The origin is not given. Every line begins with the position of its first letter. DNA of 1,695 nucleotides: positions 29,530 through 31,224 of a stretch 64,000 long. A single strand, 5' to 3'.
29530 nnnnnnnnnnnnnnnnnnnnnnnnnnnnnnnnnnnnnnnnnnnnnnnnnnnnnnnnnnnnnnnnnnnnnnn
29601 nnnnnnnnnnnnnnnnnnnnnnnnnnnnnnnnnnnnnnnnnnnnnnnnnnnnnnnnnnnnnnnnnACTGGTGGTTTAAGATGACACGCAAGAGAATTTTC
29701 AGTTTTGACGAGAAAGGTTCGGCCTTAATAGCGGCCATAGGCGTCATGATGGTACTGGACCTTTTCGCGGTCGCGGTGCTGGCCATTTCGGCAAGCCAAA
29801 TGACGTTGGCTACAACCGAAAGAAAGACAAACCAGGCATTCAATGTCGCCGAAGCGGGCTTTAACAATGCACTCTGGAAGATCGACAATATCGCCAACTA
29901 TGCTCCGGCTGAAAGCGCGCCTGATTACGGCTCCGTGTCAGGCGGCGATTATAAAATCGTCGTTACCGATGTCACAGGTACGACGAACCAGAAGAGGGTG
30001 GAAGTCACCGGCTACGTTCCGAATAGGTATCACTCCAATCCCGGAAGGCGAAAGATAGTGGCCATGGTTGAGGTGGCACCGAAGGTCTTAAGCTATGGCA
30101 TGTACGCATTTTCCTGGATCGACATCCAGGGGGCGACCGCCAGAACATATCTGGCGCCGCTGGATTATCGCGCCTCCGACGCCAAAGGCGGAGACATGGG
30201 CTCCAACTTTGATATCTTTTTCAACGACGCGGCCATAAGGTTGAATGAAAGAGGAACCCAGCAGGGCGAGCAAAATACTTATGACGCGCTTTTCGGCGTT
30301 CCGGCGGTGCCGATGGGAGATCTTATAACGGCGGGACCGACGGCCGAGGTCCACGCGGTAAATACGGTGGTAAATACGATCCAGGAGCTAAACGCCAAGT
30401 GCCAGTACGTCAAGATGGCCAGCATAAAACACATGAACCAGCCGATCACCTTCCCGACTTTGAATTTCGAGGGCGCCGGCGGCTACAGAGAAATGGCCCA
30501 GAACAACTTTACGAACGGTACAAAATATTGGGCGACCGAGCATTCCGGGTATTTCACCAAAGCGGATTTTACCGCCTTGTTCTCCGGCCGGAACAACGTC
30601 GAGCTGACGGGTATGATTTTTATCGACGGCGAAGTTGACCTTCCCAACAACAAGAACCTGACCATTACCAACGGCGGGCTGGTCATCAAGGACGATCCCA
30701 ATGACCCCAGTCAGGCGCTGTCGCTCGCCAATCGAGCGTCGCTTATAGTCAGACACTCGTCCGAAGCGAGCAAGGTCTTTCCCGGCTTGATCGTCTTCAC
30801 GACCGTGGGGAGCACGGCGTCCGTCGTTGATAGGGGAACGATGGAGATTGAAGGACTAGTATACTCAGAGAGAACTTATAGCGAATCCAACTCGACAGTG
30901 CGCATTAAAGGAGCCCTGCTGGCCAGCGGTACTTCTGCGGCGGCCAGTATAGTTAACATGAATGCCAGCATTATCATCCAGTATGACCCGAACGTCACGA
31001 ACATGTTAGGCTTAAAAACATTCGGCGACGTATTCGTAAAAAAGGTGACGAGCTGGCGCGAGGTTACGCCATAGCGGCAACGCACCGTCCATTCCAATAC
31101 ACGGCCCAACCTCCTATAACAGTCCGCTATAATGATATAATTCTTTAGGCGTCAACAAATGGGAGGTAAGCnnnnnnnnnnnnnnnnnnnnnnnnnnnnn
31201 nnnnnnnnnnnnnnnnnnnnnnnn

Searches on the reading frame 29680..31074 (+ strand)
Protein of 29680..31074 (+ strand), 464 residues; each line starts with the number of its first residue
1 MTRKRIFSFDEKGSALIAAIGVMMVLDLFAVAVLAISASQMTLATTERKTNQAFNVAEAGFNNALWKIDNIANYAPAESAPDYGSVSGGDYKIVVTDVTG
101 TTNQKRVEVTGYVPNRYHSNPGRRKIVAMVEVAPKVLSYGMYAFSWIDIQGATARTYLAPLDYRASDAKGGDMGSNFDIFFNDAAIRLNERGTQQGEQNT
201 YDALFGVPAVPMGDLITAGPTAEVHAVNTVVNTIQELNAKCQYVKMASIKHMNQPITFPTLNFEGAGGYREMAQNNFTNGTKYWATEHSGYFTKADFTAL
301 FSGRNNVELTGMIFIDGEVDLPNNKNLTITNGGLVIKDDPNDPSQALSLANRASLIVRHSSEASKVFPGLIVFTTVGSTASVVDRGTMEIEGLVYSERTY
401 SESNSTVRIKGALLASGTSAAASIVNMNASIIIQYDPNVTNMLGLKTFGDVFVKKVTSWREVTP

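Call 3: search_protein_families(library=pfam, proteins=[window:29680-31074:+], max_evalue=1)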
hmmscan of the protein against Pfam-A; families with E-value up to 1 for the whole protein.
window:29680-31074:+ (464 aa): 4 families
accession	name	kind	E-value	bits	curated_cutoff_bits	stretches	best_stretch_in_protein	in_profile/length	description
PF23981.1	DUF7305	-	0.001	19.5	27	1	313-440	74-183/185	Domain of unknown function (DUF7305)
PF14341.11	PilX_N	-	0.0088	16.4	25.5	1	12-62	1-51/51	PilX N-terminal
PF14343.11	PrcB_C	-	0.13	13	24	1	83-134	7-49/56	PrcB C-terminal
PF20246.3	DUF6601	-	0.15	12.2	27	1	24-62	195-233/240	Family of unknown function (DUF6601)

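Call 4: search_protein_families(library=ncbifam, proteins=[window:29680-31074:+], max_evalue=1)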
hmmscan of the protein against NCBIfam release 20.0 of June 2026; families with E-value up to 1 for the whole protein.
window:29680-31074:+ (464 aa): 2 families
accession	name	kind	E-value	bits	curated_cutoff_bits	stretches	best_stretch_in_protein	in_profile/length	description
NF042991.1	alk_phos_PafA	equivalog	0.02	13.3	650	1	178-237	478-535/554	alkaline phosphatase PafA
NF010527.0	PRK13922.6-2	equivalog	0.049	12.9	289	1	207-253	187-233/249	rod shape-determining protein MreC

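Call 56: search_solved_structures(query=A4, max_evalue=10, show_alignments=0)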
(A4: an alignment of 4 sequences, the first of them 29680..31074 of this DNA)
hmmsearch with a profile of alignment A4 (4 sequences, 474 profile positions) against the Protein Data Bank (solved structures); distinct sequences matched with E-value up to 10: 0.
